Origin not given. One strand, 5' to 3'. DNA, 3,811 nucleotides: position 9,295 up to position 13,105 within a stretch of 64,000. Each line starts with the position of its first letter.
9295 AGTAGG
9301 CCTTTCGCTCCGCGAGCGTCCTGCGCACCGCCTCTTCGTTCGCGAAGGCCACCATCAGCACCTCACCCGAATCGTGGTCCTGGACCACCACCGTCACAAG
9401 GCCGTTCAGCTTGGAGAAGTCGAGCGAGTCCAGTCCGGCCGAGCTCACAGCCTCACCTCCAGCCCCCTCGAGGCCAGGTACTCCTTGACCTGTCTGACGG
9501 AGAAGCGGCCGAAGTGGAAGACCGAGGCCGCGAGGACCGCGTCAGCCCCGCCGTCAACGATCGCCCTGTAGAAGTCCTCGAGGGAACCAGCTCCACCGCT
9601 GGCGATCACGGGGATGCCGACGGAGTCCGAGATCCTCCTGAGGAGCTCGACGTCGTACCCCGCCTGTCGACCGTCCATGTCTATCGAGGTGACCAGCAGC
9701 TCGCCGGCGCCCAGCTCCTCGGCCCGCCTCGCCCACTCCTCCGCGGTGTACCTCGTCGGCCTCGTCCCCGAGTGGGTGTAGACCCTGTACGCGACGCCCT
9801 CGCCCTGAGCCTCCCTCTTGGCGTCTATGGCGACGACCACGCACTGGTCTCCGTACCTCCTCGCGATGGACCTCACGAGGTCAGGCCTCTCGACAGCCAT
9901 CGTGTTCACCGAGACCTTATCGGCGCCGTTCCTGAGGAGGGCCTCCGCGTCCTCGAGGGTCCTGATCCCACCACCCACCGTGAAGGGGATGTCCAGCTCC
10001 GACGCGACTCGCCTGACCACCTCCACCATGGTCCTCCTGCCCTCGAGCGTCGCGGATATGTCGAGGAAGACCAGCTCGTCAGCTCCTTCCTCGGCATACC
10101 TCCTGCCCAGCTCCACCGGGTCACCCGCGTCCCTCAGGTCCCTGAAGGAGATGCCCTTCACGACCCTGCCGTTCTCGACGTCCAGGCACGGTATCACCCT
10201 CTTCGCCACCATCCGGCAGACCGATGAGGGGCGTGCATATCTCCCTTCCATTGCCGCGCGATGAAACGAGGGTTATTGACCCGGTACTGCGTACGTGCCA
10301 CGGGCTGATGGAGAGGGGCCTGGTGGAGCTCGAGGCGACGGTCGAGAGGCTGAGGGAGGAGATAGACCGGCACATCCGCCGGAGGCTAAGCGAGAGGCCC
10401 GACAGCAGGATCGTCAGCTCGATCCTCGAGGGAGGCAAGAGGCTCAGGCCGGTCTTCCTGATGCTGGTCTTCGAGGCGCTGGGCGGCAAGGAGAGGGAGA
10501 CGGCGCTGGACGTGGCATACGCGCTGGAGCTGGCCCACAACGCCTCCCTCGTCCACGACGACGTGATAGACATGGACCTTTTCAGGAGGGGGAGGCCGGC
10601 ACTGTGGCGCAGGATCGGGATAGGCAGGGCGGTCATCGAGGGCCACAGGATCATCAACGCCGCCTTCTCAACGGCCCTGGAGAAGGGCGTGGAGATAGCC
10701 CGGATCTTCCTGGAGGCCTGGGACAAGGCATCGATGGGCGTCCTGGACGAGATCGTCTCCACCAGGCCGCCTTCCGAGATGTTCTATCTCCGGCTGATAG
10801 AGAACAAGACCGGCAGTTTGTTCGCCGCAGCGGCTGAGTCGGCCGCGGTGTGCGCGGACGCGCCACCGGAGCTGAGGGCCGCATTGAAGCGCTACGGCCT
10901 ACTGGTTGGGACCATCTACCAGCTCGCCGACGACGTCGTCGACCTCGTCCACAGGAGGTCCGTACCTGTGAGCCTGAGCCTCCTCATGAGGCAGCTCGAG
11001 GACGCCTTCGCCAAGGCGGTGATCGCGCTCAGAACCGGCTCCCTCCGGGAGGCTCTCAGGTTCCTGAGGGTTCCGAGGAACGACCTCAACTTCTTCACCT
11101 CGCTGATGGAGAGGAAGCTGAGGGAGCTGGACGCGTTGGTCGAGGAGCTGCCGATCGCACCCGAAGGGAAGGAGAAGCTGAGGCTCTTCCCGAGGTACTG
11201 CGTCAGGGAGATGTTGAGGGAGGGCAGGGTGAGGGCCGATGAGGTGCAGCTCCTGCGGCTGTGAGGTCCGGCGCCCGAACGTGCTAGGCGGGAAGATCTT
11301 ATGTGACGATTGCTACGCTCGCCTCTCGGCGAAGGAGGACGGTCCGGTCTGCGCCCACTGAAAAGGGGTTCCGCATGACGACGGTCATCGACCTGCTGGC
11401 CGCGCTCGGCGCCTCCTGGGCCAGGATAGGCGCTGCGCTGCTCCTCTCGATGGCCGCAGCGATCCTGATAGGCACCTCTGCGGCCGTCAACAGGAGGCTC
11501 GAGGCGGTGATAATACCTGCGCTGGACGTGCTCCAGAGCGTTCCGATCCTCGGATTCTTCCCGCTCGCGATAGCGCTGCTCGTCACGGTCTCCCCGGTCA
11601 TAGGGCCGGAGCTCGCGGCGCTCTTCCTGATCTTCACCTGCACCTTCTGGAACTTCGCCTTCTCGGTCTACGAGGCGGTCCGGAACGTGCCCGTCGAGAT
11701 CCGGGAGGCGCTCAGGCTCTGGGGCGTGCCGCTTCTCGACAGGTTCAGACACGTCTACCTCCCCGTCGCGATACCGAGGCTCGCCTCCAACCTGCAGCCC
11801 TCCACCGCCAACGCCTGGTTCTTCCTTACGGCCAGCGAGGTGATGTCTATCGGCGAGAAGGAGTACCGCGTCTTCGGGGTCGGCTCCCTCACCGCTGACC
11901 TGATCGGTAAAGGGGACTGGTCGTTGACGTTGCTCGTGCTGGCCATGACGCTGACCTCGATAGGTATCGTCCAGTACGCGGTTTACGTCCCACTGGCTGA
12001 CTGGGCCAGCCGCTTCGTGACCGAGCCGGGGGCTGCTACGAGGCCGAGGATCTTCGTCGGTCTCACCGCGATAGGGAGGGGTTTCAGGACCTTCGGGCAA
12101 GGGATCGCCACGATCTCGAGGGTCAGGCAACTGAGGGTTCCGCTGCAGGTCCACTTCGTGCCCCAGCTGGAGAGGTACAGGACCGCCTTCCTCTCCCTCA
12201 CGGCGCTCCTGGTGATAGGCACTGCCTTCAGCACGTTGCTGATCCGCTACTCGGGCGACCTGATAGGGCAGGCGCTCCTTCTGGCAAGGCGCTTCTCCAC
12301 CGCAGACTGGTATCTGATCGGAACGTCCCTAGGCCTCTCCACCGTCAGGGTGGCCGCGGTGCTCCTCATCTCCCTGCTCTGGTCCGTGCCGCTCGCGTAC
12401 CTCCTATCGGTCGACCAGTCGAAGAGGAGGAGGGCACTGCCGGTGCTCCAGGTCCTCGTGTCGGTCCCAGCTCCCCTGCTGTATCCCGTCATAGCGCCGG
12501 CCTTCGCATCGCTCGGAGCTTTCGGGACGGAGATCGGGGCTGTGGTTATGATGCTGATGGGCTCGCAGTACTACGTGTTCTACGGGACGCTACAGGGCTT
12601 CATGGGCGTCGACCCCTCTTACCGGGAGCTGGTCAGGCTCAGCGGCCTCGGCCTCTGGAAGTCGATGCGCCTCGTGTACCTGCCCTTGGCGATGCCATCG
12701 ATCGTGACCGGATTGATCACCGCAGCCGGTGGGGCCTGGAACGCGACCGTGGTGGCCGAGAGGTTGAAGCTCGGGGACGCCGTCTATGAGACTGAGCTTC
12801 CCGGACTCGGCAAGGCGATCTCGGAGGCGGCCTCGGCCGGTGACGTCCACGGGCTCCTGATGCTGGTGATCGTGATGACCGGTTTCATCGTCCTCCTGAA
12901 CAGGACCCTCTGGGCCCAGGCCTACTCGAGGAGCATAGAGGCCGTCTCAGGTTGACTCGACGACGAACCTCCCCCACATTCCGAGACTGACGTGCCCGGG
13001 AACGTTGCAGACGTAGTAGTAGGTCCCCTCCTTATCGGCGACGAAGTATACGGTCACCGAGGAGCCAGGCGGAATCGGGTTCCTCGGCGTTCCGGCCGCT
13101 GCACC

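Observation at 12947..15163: Four-gene Cys/Met-motif envelope module around a membrane-tethered winged-helix regulator (candidate metal/redox sensing system)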

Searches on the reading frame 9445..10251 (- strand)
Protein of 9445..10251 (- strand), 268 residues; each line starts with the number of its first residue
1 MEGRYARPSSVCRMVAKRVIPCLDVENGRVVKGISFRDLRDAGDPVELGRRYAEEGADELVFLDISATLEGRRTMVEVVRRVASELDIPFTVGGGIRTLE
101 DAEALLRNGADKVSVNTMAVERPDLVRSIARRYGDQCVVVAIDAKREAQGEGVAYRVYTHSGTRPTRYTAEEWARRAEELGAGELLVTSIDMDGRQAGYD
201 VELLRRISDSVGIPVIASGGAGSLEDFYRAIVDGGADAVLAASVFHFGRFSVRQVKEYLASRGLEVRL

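Call 53: search_protein_families(library=pfam, proteins=[window:9445-10251:-], max_evalue=0.00001)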
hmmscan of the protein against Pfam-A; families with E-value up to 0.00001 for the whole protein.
window:9445-10251:- (268 aa): 6 families
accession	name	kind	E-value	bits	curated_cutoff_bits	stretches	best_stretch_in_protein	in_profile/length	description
PF00977.27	His_biosynth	-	7.3e-83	277.9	23.6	1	18-250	1-227/228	Histidine biosynthesis protein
PF03060.21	NMO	-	1e-08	35.4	28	0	169-245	145-225/331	Nitronate monooxygenase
PF01207.24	Dus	-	7.8e-08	32.2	20.4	0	74-128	171-226/311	Dihydrouridine synthase (Dus)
PF01180.27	DHO_dh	-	2e-06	27.7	27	0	73-130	224-284/291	Dihydroorotate dehydrogenase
PF05690.20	ThiG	-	3.8e-06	26.9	23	0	77-127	165-215/247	Thiazole biosynthesis protein ThiG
PF02581.23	TMP-TENI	-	6.1e-06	26.2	27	0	73-115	135-176/180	Thiamine monophosphate synthase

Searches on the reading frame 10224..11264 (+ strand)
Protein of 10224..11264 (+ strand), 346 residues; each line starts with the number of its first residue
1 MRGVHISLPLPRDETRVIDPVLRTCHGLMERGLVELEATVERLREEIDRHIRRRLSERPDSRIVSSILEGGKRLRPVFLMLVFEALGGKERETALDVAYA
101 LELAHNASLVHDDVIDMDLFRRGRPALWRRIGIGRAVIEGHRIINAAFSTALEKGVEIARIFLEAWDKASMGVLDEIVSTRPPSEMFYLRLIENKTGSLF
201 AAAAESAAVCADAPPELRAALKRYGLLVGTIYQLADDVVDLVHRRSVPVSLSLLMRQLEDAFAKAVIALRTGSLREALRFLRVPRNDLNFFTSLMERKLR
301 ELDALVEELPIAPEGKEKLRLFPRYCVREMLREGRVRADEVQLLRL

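Call 53: search_protein_families(library=pfam, proteins=[window:10224-11264:+], max_evalue=0.00001)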
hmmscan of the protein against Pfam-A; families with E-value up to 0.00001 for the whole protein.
window:10224-11264:+ (346 aa): 1 family
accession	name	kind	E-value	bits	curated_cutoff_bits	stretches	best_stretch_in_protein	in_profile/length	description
PF00348.22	polyprenyl_synt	-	1.9e-39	135.8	27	1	64-244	8-194/251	Polyprenyl synthetase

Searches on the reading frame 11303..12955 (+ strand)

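Call 4: search_protein_families(library=pfam, proteins=[window:11303-12955:+], max_evalue=0.1)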
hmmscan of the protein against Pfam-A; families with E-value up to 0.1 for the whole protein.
window:11303-12955:+ (550 aa): 1 family
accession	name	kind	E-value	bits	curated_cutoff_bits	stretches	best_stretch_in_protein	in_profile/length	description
PF00528.27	BPD_transp_1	-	6.7e-27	94.8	26.4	2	368-532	8-171/184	Binding-protein-dependent transport system inner membrane component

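Call 5: search_protein_families(library=ncbifam, proteins=[window:11303-12955:+], max_evalue=0.1)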
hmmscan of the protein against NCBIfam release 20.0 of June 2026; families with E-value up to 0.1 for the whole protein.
window:11303-12955:+ (550 aa): 7 families
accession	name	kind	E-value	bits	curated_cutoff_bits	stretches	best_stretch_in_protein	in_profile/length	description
TIGR01183.1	ntrB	equivalog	6.8e-18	65.1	209.05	2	35-184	19-162/202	nitrate ABC transporter permease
NF040733.1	ABC_perm_U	equivalog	2.5e-11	43.5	295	2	35-181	62-198/251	ABC transporter permease subunit SaoP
NF008470.0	PRK11365.1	equivalog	8.6e-10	38.4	347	2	48-183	75-204/263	aliphatic sulfonate ABC transporter permease SsuC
NF007545.0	PRK10160.1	equivalog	2.2e-06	27.3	342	1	21-183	69-222/275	taurine ABC transporter permease TauC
TIGR01581.1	Mo_ABC_porter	hypoth_equivalog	3.9e-06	26.5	210.3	1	341-474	21-167/225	ABC transporter permease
NF040839.1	tungstate_WtpB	equivalog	4.4e-06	26.5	340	1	343-474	46-189/251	tungstate ABC transporter permease WtpB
TIGR03416.1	ABC_choXWV_perm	equivalog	0.00015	21.3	363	1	28-164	81-211/267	choline ABC transporter permease subunit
